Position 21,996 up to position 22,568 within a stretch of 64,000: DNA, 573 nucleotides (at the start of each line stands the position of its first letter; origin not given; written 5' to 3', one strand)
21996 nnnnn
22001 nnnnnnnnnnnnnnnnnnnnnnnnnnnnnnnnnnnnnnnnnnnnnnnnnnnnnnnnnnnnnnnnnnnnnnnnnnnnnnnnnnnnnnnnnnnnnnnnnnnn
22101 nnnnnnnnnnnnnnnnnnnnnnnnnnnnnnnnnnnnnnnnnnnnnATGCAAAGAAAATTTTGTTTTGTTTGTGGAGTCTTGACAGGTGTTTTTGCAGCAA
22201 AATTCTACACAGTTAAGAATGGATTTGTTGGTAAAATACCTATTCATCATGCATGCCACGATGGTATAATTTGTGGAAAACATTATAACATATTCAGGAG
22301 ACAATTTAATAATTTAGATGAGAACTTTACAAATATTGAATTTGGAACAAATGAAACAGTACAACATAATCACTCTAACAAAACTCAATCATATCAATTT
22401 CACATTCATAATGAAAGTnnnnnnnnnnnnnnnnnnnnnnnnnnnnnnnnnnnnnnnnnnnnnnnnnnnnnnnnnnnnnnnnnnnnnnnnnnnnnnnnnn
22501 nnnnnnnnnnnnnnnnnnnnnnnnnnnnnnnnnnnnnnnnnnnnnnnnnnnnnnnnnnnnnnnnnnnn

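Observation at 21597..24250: Candidate inverted-repeat DNA transposon with an unclassified zinc-ribbon/CXC transposase-like ORF, inserted about 57 bp upstream of a tRNA-His gene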

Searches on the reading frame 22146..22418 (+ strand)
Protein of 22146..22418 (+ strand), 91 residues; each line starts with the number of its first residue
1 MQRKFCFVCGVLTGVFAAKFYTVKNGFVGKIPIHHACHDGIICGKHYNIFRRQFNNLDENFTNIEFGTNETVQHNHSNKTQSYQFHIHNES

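Call 54: search_protein_families(library=pfam, proteins=[window:22146-22418:+], max_evalue=10)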
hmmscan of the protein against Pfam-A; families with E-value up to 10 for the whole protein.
seq(91 aa): 1 family
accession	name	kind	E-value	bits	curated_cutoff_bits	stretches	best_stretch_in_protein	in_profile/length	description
PF15054.11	DUF4535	-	0.084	13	28.3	1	5-23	3-21/45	Domain of unknown function (DUF4535)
